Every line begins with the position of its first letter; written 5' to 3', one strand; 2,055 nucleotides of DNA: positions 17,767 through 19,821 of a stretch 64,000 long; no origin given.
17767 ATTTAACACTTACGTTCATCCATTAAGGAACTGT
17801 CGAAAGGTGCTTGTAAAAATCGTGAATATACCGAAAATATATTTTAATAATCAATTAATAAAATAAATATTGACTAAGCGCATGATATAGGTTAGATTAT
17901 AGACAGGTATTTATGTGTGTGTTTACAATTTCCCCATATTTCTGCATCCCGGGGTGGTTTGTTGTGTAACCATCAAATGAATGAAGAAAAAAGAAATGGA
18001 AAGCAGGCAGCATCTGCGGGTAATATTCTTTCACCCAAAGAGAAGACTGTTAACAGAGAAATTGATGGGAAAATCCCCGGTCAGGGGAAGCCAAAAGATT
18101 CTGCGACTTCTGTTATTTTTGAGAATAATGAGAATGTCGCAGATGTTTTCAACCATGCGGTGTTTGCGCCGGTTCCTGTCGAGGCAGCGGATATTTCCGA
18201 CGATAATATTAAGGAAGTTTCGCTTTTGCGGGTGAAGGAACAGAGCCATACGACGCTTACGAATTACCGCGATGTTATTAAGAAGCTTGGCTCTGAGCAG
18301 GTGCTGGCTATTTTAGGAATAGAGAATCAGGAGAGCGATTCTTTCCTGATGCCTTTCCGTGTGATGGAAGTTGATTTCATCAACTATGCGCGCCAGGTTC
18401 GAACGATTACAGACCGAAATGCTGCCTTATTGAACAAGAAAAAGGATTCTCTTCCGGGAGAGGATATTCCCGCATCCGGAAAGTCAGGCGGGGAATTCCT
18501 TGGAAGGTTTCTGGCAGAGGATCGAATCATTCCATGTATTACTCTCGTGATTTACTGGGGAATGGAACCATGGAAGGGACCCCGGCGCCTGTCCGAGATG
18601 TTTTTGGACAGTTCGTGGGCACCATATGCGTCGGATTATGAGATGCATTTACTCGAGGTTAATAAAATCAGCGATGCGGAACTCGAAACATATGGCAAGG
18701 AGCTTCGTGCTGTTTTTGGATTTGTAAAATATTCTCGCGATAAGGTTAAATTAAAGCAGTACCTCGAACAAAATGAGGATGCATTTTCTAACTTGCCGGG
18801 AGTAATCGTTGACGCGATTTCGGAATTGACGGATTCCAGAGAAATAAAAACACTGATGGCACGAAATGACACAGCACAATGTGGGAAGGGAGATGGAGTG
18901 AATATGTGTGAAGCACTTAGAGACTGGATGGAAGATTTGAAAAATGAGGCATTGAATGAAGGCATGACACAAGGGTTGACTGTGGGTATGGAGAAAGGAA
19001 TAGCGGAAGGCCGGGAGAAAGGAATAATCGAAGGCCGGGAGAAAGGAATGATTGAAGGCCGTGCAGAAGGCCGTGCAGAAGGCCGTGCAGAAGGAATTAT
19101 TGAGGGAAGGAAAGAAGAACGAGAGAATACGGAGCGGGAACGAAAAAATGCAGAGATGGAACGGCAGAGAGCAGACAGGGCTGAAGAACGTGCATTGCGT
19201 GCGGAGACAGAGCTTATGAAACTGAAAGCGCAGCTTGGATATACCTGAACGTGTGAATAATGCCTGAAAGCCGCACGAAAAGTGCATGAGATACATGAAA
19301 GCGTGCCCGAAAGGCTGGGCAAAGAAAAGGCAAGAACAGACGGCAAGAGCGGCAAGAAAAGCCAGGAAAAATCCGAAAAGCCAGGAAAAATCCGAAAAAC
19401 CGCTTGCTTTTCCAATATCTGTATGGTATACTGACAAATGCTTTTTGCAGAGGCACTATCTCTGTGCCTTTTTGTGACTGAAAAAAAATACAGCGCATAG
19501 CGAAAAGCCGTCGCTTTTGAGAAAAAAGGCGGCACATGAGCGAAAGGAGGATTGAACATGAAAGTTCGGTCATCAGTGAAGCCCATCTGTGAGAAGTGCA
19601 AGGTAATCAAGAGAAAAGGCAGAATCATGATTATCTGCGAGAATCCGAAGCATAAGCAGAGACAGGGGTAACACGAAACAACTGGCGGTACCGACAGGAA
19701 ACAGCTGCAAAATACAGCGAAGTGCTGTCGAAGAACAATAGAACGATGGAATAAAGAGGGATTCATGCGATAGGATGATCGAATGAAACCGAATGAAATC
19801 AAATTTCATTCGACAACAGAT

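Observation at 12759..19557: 6.8 kb accessory block splits the near-universal infA-rpmJ junction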

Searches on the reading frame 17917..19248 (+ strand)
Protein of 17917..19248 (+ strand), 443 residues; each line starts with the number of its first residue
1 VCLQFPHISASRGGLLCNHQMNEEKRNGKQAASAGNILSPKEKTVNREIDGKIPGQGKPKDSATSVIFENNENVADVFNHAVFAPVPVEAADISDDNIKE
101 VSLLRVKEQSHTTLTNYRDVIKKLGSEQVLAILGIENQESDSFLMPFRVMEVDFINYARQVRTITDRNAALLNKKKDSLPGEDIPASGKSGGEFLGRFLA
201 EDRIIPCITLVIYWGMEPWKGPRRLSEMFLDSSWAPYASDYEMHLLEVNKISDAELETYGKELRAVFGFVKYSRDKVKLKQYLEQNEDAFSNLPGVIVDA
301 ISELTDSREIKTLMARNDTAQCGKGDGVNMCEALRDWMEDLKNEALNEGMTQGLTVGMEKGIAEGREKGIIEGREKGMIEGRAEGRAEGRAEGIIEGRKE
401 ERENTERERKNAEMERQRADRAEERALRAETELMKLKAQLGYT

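Call 3: search_protein_families(library=pfam, proteins=[window:17917-19248:+], max_evalue=0.01)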
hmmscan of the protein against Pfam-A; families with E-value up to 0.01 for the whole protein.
window:17917-19248:+ (443 aa): 2 families
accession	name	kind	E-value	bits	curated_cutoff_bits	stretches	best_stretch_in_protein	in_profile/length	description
PF04754.18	Transposase_31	-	6.5e-06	26.3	21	1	206-290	110-192/203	Putative transposase, YhgA-like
PF09811.14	Yae1_N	-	0.00046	20.2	27.5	0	361-378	5-22/39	Essential protein Yae1, N terminal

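Call 4: search_protein_families(library=ncbifam, proteins=[window:17917-19248:+], max_evalue=0.01)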
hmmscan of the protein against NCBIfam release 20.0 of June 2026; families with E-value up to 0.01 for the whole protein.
window:17917-19248:+ (443 aa): 4 families
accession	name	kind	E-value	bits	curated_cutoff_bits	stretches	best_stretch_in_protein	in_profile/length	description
NF009925.1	PRK13386.1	equivalog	5.1e-09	35.7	192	1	348-409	33-94/228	flagellar assembly protein FliH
NF004267.1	PRK05687.1-3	equivalog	5.8e-08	32.2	293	1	328-392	58-122/266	flagellar assembly protein FliH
NF004270.2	PRK05687.2-1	equivalog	3.2e-06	26.9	180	1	342-425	31-114/223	flagellar assembly protein FliH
NF004266.1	PRK05687.1-1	equivalog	3.7e-05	23.3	260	1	317-384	25-92/230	flagellar assembly protein FliH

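Call 26: find_homologous_proteins(query=window:17977-19248:+, max_evalue=0.00001)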
Query window:17977-19248:+ (423 aa): 142 proteins with E <= 0.00001 among 8000 candidates; the best 120 are listed.
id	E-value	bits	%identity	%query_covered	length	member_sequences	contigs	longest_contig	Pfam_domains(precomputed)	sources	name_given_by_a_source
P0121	5.5e-115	402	51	90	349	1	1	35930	PF04754.19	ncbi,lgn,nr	ncbi:MAG: Rpn family recombination-promoting nuclease/putative transposase [Lachnospiraceae bacteriu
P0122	2.5e-101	358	46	97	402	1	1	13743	PF04754.19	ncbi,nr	ncbi:MAG: Rpn family recombination-promoting nuclease/putative transposase [Lachnospiraceae bacteriu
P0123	2.2e-95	338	49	74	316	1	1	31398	PF04754.19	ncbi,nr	ncbi:MAG: Rpn family recombination-promoting nuclease/putative transposase [Clostridiales bacterium]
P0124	2.8e-95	338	46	90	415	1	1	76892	PF04754.19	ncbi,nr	ncbi:MAG: Rpn family recombination-promoting nuclease/putative transposase [Lachnospiraceae bacteriu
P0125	9.0e-90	319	48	71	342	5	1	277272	PF04754.19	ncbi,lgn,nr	ncbi:MAG: Rpn family recombination-promoting nuclease/putative transposase [Clostridiales bacterium]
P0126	3.6e-88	314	49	69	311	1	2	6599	PF04754.19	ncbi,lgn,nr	ncbi:MAG: Rpn family recombination-promoting nuclease/putative transposase [Clostridiales bacterium]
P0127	1.8e-84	302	42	97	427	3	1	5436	PF04754.19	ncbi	-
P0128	1.9e-80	289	47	69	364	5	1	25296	PF04754.19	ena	-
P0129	7.0e-79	284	43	83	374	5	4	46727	PF04754.19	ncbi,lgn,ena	-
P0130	9.6e-75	270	44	73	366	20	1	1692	-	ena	-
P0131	1.4e-74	269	45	79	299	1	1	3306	PF04754.19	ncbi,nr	ncbi:MAG: Rpn family recombination-promoting nuclease/putative transposase [Lachnospiraceae bacteriu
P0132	7.7e-73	264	41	78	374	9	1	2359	PF04754.19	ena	-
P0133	4.7e-70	255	41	80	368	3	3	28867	PF04754.19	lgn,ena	-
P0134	1.8e-69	253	40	82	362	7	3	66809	PF04754.19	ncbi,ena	-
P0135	3.3e-69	252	39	86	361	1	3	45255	PF04754.19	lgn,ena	-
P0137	1.2e-65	240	41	76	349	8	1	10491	PF04754.19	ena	-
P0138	1.7e-64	236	41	74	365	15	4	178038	PF04754.19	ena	-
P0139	1.7e-59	220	37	54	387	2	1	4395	PF04754.19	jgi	-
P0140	1.4e-45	174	38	56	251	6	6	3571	PF04754.19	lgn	-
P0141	4.9e-43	166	43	47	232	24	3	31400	PF04754.19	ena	-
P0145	7.1e-32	129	32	75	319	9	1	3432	PF04754.19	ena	-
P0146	2.3e-30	124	32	78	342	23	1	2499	PF04754.19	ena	-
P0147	9.2e-29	119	30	80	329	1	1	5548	PF04754.19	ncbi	-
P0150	3.3e-28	117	31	65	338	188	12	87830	PF04754.19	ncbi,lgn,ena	-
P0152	6.7e-28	116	31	82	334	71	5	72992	PF04754.19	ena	-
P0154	3.7e-27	113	34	54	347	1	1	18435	PF04754.19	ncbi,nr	ncbi:MAG: Rpn family recombination-promoting nuclease/putative transposase [Roseburia sp.]|nr:Rpn fa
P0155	9.4e-27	112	32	66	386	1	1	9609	PF04754.19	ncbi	-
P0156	3.2e-26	110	32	79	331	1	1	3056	PF04754.19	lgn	-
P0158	1.7e-24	105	30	77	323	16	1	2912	PF04754.19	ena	-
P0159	1.1e-23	102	29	74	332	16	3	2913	PF04754.19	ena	-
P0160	2.9e-23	100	28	76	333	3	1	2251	PF04754.19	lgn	-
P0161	3.6e-23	100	29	80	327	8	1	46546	PF04754.19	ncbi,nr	ncbi:MAG: Rpn family recombination-promoting nuclease/putative transposase [Eubacteriales bacterium]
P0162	4.1e-23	100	27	71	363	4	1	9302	PF04754.19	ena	-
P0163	1.0e-21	95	30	69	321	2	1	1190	PF04754.19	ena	-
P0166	3.9e-20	90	28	75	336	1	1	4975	PF04754.19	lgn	-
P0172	4.4e-18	83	27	73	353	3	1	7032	PF04754.19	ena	-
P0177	4.2e-17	80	28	63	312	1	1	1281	PF04754.19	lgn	-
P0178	7.5e-17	79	27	79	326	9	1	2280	PF04754.19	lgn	-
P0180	1.6e-16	78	26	82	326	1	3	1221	PF04754.19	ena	-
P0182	3.1e-16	77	28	64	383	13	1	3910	PF04754.19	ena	-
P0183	1.0e-15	76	28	77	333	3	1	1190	PF04754.19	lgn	-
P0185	3.2e-15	74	29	70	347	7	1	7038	PF04754.19,PF09811.15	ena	-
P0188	1.1e-14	72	30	79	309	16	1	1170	PF04754.19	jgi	-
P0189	4.1e-14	70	27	60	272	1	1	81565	PF04754.19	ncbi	-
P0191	2.3e-13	68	26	66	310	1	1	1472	PF04754.19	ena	-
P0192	2.9e-13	68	30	39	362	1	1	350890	PF04754.19,PF14261.12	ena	-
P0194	1.2e-12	65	27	75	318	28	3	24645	PF04754.19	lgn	-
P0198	1.4e-11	62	24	78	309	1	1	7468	PF04754.19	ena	-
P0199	2.7e-11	61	30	58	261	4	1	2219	PF04754.19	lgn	-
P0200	3.3e-11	61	25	78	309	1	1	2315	PF04754.19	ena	-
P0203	9.5e-11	59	23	80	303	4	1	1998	PF04754.19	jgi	jgi:hypothetical protein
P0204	1.2e-10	59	25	78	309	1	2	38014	PF04754.19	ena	-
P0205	1.6e-10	59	25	78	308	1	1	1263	PF04754.19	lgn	-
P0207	3.6e-10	57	28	80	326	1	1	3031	PF04754.19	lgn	-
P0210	1.4e-9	55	25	77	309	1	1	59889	PF04754.19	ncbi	-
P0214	7.1e-9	53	29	65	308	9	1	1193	PF04754.19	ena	-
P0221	5.1e-8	50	27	74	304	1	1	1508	PF04754.19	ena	-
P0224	7.5e-8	50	26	66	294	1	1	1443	PF04754.19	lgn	-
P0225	8.5e-8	50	24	78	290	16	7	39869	PF04754.19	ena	-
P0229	2.6e-7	48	23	81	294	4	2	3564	PF04754.19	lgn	-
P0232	4.1e-7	47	29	43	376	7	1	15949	PF04754.19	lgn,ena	-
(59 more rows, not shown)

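Call 27: find_encoding_contigs(protein=P0121, flank=8000, max_places=2)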
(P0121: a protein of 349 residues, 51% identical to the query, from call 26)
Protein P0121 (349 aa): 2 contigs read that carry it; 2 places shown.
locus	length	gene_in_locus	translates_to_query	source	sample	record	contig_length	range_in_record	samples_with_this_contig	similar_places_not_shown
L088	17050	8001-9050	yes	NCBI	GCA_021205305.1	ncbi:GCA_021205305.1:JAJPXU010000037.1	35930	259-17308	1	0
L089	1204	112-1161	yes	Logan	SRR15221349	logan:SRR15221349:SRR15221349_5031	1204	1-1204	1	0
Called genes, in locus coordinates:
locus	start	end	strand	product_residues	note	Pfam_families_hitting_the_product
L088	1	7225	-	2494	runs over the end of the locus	PF17802:SpaA (weak), PF24547:DUF7601, PF05738:Cna_B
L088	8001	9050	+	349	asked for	PF04754:Transposase_31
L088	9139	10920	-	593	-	PF20446:ABC_N, PF09818:ABC_ATPase, PF21117:MRB1590_C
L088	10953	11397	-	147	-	-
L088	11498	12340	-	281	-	PF01408:GFO_IDH_MocA, PF03447:NAD_binding_3 (weak), PF22725:GFO_IDH_MocA_C3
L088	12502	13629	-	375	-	PF02674:Colicin_V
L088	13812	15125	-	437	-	PF18975:DUF5711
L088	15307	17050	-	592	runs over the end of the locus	PF01476:LysM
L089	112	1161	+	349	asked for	PF04754:Transposase_31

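Call 28: find_encoding_contigs(protein=P0125, flank=8000, max_places=2)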
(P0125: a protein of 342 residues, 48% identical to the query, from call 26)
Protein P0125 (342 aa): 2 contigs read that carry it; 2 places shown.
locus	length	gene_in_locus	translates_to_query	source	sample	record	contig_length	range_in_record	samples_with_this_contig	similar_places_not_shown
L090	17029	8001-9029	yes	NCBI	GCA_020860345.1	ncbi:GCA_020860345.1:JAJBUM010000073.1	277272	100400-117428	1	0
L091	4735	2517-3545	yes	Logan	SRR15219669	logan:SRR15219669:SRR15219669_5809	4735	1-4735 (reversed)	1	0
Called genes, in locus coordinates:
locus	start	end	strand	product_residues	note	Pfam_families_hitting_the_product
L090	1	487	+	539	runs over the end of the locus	PF17802:SpaA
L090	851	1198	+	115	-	-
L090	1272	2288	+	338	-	PF04203:Sortase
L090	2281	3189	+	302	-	PF04203:Sortase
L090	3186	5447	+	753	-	PF17802:SpaA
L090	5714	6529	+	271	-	PF01520:Amidase_3, PF05036:SPOR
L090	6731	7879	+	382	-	PF00730:HhH-GPD, PF00633:HHH (weak), PF14815:NUDIX_4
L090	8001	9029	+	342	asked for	PF04754:Transposase_31 (weak)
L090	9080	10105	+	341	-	PF00535:Glycos_transf_2, PF10111:Glyco_tranf_2_2, PF13641:Glyco_tranf_2_3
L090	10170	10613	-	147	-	PF01948:PyrI, PF02748:PyrI_C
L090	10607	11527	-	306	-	PF02729:OTCace_N, PF00185:OTCace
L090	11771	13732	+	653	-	PF04607:RelA_SpoT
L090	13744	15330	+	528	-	PF00009:GTP_EFTU, PF01926:MMR_HSR1 (faint), PF22042:EF-G_D2, PF03144:GTP_EFTU_D2, PF16658:RF3_C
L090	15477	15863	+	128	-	PF03780:Asp23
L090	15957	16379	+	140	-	PF01029:NusB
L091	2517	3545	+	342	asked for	PF04754:Transposase_31 (weak)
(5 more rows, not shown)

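Call 29: find_encoding_contigs(protein=P0124, flank=8000, max_places=2)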
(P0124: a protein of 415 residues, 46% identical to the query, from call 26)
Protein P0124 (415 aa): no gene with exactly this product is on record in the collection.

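Call 47: search_protein_families(library=padloc, proteins=[window:17977-19248:+], max_evalue=0.01)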
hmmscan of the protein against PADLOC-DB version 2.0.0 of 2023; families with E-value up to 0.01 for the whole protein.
window:17977-19248:+ (423 aa): 0 families

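Call 75: find_related_loci(query=A1, collection=viral_contigs, flank=5000)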
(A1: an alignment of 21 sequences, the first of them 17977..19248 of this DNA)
Query A1 (423 aa) in viral_contigs; peptide patterns used: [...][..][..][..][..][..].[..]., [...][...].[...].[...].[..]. (x = any residue, [..] = any of these).
80 stretches matched a pattern; 13 encode a relative of the query (tblastn E <= 1e-3); 13 distinct loci.
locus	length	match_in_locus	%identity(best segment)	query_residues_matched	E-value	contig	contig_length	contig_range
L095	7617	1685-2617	30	41-373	3e-35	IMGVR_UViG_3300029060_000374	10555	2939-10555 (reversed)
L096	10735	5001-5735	33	40-285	2e-31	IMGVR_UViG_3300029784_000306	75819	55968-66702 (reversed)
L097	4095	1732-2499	23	40-355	2e-14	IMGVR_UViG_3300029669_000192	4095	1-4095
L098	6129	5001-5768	23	40-355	2e-14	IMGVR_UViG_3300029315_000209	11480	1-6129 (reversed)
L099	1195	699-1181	29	41-210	2e-14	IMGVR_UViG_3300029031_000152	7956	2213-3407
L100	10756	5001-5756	23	40-355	1e-13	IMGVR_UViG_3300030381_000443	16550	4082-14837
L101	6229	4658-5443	22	40-346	1e-12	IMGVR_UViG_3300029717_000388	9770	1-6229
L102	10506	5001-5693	23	40-314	2e-12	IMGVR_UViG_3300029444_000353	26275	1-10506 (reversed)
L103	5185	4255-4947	23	40-314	2e-12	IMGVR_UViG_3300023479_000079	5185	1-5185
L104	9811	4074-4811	22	40-333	4e-12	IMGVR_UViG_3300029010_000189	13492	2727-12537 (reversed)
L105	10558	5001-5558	26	40-254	7e-12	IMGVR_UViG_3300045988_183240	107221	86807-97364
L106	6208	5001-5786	24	40-351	2e-10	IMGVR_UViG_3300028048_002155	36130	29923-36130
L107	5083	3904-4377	25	155-314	5e-10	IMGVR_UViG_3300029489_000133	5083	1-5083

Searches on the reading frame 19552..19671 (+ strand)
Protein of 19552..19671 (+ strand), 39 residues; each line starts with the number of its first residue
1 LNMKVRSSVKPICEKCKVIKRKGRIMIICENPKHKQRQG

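Call 3: search_protein_families(library=pfam, proteins=[window:19552-19671:+], max_evalue=0.01)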
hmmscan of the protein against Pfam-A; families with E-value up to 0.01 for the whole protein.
window:19552-19671:+ (39 aa): 1 family
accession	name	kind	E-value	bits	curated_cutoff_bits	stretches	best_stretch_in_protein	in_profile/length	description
PF00444.23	Ribosomal_L36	-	4.2e-21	75.2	26.1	1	3-39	1-38/38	Ribosomal protein L36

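Call 4: search_protein_families(library=ncbifam, proteins=[window:19552-19671:+], max_evalue=0.01)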
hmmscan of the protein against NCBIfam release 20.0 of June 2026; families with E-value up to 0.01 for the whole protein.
window:19552-19671:+ (39 aa): 2 families
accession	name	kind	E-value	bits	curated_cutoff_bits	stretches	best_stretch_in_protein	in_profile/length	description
TIGR01022.1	rpmJ_bact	equivalog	3.4e-23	81.5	22.7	1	3-39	1-37/37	50S ribosomal protein L36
NF002021.1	PRK00831.1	exception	1.5e-11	44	70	1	3-39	1-41/41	type B 50S ribosomal protein L36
